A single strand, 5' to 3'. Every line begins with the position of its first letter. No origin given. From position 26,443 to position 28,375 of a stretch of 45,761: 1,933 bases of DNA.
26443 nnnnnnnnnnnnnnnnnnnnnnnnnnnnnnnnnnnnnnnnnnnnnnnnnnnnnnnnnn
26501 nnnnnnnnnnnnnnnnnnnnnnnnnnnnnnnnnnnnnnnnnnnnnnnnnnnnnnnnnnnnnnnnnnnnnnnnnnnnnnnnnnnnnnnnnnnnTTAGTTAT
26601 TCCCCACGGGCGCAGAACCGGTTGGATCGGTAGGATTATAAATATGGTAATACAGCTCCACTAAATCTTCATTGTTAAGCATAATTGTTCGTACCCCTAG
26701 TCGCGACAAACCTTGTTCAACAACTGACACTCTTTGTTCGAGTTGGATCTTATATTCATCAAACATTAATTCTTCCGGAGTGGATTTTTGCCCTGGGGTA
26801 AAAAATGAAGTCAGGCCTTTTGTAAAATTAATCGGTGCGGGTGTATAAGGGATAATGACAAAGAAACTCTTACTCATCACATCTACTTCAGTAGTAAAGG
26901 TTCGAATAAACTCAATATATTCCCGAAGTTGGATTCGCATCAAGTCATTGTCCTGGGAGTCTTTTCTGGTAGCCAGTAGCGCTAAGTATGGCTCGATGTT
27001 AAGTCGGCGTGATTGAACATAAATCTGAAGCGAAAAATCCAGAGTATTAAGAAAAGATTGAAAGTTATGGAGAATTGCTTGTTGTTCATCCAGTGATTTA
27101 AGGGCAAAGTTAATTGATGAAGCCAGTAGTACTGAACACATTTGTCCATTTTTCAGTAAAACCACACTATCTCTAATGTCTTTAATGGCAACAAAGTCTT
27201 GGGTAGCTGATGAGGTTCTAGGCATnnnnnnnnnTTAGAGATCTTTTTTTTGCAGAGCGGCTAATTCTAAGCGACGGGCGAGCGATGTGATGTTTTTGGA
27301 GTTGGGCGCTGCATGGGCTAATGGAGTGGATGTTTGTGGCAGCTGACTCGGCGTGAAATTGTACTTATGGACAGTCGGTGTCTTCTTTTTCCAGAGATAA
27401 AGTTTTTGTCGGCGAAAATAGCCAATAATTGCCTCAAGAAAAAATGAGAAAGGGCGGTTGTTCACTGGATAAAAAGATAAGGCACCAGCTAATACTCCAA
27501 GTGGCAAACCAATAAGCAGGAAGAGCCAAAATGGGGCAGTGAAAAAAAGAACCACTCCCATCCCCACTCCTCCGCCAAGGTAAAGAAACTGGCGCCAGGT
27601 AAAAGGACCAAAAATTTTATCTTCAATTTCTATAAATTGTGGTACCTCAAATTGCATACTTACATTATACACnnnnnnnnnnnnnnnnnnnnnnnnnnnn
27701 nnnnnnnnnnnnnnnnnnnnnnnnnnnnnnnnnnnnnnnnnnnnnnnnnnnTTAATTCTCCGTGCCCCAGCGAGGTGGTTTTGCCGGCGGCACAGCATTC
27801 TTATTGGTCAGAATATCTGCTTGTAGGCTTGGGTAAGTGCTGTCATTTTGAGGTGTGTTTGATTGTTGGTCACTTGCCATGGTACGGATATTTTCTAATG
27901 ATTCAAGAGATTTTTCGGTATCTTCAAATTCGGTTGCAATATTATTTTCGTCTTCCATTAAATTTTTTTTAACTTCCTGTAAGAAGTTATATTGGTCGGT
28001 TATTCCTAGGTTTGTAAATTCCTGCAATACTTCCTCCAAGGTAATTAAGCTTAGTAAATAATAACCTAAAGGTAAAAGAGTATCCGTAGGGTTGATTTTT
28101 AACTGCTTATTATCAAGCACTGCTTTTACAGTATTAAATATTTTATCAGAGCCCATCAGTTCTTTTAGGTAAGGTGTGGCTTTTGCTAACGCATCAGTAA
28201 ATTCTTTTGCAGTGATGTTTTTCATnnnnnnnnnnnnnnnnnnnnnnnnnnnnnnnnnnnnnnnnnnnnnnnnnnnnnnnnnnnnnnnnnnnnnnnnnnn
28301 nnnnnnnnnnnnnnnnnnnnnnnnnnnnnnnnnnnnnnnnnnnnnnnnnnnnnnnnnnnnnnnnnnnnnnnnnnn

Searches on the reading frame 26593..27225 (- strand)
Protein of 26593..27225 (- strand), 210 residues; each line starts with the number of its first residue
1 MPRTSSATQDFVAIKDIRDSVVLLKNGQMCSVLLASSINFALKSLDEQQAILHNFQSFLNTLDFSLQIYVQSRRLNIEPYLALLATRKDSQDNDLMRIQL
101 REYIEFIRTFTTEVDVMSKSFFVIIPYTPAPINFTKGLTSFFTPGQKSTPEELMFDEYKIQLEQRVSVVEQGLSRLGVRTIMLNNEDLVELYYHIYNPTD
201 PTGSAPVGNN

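Call 5: search_protein_families(library=pfam, proteins=[window:26593-27225:-], max_evalue=0.01)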
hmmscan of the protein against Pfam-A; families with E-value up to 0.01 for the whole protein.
window:26593-27225:- (210 aa): 0 families

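Call 56: search_protein_families(library=ncbifam, proteins=[window:26593-27225:-], max_evalue=0.01)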
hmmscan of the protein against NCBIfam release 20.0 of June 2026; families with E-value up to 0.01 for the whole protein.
window:26593-27225:- (210 aa): 3 families
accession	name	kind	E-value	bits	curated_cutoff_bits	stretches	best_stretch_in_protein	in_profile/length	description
NF045975.1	VirB4_plasma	equivalog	3.5e-10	38.2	590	1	5-125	101-233/894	Mbov_0397 family ICE element conjugal transfer ATPase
NF041427.1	TrsD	subfamily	2.1e-06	27.7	200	1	8-125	15-142/201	TrsD/TraD family conjugative transfer protein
NF045971.1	conju_CD1110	equivalog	0.0011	17.3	325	1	11-104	4-100/752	VirB4-like conjugal transfer ATPase, CD1110 family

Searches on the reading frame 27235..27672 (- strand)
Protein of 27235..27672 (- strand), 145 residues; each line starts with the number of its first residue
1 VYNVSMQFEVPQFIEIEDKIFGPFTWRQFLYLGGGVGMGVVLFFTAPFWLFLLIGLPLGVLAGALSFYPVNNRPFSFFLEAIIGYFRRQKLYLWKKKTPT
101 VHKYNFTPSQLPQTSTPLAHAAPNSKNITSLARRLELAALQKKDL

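Call 5: search_protein_families(library=pfam, proteins=[window:27235-27672:-], max_evalue=0.01)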
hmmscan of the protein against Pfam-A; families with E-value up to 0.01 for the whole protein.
window:27235-27672:- (145 aa): 1 family
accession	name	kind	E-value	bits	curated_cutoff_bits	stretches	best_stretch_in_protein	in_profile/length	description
PF12666.12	PrgI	-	9e-11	42.6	27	1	14-97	6-88/91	PrgI family protein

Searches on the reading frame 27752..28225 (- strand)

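Call 5: search_protein_families(library=pfam, proteins=[window:27752-28225:-], max_evalue=0.01)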
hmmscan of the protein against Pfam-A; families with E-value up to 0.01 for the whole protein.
window:27752-28225:- (157 aa): 1 family
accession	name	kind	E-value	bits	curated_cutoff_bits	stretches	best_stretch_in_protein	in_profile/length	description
PF25014.1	NET2A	-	0.0084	16.4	33.1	0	77-125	167-215/235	NET2A-like domain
